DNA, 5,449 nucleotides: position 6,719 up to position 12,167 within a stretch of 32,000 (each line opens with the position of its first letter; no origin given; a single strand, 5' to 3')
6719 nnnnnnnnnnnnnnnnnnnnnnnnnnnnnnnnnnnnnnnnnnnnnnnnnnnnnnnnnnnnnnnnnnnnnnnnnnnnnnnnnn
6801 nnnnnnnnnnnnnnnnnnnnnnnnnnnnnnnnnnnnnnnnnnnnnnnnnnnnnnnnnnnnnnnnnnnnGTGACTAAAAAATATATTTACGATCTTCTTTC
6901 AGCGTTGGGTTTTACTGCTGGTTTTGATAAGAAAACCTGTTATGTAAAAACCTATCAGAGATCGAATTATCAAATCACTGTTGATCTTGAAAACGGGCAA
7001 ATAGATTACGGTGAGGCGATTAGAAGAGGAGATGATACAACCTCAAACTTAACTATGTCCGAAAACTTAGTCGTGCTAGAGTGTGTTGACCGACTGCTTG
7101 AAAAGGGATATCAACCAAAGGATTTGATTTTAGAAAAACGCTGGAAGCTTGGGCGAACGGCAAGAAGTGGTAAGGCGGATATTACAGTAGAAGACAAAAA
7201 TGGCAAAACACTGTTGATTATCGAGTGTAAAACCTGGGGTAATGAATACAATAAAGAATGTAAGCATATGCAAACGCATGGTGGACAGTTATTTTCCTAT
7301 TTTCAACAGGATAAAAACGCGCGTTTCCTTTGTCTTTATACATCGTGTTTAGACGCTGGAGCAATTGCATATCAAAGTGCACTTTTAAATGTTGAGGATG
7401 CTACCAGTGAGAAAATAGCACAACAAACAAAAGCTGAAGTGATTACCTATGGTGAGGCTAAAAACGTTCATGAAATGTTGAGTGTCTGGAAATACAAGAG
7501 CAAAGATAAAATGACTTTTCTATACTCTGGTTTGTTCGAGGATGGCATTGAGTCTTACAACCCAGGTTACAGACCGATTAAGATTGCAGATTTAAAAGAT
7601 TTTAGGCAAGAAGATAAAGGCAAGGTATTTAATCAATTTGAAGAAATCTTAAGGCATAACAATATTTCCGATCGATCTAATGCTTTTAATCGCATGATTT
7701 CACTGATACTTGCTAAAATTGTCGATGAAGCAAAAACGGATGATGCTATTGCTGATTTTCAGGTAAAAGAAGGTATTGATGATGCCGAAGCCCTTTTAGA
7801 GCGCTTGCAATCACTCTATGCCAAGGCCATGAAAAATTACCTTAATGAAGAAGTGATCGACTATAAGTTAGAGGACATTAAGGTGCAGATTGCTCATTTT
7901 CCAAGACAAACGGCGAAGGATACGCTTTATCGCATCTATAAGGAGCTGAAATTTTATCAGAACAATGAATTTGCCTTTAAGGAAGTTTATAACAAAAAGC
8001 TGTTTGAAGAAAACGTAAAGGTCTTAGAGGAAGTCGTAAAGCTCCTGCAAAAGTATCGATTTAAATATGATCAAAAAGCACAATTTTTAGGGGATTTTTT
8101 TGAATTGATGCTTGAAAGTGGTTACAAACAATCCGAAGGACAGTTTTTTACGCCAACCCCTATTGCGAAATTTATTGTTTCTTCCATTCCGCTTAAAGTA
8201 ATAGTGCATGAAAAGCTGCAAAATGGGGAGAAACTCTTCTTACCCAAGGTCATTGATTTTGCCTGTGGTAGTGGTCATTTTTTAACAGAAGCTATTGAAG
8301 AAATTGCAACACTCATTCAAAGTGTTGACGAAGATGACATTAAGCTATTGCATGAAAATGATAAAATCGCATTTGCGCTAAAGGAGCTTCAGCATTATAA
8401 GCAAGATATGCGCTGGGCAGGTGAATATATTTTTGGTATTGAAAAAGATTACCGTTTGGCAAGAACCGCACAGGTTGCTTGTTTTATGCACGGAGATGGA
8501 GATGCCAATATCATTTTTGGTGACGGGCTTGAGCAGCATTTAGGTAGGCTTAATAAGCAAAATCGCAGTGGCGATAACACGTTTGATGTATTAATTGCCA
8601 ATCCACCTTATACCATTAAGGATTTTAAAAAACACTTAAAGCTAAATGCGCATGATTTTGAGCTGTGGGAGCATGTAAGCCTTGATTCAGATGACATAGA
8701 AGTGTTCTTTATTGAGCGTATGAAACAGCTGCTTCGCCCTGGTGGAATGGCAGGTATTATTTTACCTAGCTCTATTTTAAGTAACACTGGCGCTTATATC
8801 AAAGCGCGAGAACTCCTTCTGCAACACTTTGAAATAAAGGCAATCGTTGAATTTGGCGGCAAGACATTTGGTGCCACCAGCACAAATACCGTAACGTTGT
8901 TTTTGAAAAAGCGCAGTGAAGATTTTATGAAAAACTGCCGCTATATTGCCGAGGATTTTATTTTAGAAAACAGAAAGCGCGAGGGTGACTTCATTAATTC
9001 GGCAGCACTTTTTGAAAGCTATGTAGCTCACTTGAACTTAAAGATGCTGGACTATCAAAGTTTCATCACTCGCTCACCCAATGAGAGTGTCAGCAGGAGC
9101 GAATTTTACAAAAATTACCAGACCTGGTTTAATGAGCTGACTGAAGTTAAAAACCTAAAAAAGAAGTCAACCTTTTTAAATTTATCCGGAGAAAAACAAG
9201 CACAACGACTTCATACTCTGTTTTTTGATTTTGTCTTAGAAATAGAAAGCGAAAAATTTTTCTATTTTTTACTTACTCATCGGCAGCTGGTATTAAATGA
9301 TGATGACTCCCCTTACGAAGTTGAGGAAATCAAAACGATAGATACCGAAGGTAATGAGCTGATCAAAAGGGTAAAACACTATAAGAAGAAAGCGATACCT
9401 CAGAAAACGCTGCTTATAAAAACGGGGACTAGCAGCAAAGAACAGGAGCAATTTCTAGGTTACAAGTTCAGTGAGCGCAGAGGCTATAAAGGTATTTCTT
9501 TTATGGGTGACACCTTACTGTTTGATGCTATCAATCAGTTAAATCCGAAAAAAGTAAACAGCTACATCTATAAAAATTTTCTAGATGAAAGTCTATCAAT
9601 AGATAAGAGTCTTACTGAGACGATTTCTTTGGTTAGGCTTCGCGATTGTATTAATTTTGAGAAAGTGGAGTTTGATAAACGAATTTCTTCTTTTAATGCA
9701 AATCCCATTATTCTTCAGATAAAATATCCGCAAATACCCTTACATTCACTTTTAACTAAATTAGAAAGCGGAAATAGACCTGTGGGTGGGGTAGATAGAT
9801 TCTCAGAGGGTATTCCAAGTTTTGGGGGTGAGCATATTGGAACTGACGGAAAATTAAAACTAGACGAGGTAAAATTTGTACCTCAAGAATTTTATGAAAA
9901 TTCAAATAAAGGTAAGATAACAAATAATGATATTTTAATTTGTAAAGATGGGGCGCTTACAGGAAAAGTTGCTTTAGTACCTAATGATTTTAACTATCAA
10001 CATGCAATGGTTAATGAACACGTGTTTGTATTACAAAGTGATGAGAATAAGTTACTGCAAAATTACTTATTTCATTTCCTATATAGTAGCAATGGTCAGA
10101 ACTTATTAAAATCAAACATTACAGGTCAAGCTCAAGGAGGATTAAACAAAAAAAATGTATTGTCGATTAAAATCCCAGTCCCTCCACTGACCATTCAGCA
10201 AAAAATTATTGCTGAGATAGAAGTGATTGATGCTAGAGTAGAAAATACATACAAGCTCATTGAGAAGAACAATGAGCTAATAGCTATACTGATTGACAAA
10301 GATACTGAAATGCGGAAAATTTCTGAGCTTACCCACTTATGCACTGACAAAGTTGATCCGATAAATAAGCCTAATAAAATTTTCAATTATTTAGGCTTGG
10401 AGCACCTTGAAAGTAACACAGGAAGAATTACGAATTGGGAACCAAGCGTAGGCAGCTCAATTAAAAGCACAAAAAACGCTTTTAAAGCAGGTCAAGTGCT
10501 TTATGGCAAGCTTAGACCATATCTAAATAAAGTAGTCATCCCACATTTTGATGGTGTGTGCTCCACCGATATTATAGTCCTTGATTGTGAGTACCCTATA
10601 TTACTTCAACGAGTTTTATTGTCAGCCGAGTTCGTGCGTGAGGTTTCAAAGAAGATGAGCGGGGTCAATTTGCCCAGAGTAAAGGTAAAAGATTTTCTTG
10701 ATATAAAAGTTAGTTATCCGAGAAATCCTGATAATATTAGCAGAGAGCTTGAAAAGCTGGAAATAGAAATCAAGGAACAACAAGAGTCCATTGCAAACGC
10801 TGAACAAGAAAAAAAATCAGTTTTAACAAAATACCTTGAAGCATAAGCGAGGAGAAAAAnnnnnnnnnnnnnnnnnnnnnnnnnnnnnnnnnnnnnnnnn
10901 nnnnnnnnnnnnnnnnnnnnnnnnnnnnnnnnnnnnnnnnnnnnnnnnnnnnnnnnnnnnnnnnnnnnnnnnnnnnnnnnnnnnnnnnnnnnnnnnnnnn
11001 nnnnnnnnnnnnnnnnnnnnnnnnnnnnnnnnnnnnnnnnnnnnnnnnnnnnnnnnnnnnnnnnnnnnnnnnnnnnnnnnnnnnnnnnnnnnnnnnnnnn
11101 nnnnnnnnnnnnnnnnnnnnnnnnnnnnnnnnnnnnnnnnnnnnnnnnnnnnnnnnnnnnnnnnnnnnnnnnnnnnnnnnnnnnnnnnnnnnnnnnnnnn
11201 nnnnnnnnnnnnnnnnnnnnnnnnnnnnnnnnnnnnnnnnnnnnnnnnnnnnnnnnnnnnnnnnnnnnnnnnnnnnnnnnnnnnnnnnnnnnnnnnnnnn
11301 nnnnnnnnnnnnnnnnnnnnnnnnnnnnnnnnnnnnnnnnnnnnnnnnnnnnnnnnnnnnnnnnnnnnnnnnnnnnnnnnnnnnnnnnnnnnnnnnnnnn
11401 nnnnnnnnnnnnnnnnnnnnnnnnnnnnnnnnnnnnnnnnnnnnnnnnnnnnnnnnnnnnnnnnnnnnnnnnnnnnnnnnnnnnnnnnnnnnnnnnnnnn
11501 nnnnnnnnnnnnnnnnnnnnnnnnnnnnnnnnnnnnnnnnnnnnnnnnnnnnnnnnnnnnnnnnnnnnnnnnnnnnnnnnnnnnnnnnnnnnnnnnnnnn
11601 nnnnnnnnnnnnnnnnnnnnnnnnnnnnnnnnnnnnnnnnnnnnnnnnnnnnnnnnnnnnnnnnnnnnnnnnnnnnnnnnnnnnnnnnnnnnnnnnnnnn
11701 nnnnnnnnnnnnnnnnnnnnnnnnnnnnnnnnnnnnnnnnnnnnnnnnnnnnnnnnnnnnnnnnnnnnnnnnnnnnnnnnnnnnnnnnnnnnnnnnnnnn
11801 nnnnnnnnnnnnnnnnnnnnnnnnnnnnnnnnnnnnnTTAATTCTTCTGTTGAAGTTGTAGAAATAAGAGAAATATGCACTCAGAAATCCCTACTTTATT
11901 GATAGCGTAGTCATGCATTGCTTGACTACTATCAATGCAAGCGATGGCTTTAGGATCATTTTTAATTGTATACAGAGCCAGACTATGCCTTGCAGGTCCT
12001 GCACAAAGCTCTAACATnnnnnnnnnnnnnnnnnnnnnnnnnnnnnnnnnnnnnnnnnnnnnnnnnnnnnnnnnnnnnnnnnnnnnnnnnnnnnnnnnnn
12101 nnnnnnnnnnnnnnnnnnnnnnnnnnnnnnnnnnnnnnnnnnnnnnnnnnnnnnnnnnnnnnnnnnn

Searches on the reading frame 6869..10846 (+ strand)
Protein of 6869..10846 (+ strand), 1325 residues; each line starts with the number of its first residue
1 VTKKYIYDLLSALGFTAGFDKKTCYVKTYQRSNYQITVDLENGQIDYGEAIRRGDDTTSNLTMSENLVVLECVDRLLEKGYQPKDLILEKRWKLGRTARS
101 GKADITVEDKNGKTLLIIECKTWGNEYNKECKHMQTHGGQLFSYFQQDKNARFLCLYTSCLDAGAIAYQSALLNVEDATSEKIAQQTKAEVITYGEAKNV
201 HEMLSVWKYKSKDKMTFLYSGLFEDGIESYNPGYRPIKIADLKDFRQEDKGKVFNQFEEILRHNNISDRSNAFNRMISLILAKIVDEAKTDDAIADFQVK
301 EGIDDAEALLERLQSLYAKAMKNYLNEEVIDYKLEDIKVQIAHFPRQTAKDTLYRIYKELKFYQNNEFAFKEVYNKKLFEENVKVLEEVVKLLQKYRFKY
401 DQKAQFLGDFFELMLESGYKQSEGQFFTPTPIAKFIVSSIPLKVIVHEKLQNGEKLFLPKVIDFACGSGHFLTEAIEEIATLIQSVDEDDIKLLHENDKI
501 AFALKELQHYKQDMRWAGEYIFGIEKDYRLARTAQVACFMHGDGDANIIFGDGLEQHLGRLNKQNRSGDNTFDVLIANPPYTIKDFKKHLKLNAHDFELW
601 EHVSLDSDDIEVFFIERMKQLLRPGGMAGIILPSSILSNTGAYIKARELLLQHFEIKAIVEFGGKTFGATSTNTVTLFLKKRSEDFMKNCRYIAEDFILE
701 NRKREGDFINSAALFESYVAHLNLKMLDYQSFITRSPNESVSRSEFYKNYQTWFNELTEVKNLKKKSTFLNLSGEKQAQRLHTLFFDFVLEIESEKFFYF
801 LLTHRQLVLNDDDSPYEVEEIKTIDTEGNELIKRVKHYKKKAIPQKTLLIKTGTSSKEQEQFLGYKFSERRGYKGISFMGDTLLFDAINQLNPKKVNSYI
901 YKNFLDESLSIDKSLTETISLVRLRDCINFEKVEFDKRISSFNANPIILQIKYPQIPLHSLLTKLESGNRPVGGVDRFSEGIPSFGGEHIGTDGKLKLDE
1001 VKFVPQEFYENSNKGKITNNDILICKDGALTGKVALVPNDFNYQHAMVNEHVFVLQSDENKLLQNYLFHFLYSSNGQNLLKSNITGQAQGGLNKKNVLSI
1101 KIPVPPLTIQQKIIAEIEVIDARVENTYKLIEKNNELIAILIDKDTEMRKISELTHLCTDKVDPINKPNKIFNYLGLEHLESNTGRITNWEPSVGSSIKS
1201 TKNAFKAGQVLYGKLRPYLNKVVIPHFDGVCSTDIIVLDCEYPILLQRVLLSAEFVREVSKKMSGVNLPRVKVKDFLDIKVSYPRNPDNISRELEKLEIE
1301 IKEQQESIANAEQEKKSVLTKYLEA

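Call 63: search_protein_families(library=pfam, proteins=[window:6869-10846:+], max_evalue=0.00001)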
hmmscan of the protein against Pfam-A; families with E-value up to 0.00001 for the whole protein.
window:6869-10846:+ (1325 aa): 3 families
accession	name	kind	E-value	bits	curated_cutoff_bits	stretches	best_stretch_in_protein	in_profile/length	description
PF02384.22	N6_Mtase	-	6.7e-29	101.6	20.4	1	405-689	4-240/311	N-6 DNA Methylase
PF07669.17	Eco57I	-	1e-15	58.7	25.3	1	562-665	69-168/171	Eco57I restriction-modification methylase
PF01420.25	Methylase_S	-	2.4e-15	57.6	22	1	966-1130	16-162/168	Type I restriction modification DNA specificity domain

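Call 71: search_protein_families(library=padloc, proteins=[window:6869-10846:+], max_evalue=0.001)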
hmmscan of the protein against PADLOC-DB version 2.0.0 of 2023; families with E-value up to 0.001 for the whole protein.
window:6869-10846:+ (1325 aa): 119 families (the best 25 are shown)
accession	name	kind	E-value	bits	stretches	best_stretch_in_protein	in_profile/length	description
PDLC03624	REase_MTase_IIG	-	1.5e-250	832.7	2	1-823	2-791/1271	Type IIG restriction enzyme-methyltransferase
PDLC03615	REase_MTase_IIG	-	6.6e-140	465.8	2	2-772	3-744/953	Type IIG restriction enzyme-methyltransferase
PDLC03100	Specificity_I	-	3.2e-44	150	2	1169-1322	32-189/392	Type I specificity subunit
PDLC03194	Specificity_I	-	2e-39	133.8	1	990-1318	47-374/391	Type I specificity subunit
PDLC03069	Specificity_I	-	1.8e-38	130.7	2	976-1138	216-375/387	Type I specificity subunit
PDLC03173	Specificity_I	-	1.8e-37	127.6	1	928-1142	26-236/463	Type I specificity subunit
PDLC03021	MTase_I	-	1e-33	115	1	303-683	39-379/491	Type I methyltransferase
PDLC03089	Specificity_I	-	4.7e-30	103.1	1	956-1125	8-173/446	Type I specificity subunit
PDLC03038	MTase_I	-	3.4e-28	96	3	1159-1250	531-618/896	Type I methyltransferase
PDLC04134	mad2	-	4.1e-28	96.5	1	244-689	135-453/492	mads_2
PDLC03074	Specificity_I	-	2.8e-27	93.9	2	1150-1323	31-208/408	Type I specificity subunit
PDLC04137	mad5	-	9.7e-27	92.1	1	957-1138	7-180/392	mads_5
PDLC03088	Specificity_I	-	5.7e-26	89.3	1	1150-1295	9-155/649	Type I specificity subunit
PDLC03030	MTase_I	-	1.2e-25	88.1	1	317-682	220-582/670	Type I methyltransferase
PDLC03079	Specificity_I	-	1.7e-25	88.1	2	980-1138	51-201/470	Type I specificity subunit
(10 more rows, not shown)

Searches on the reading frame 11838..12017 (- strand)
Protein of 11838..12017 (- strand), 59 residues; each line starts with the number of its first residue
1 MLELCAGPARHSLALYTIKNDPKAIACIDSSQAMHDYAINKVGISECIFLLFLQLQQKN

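Call 3: search_protein_families(library=pfam, proteins=[window:11838-12017:-], max_evalue=1)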
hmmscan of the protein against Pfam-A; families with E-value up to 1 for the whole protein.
window:11838-12017:- (59 aa): 1 family
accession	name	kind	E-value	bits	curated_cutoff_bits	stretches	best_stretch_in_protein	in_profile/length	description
PF13649.12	Methyltransf_25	-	0.17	13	27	1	2-42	2-41/97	Methyltransferase domain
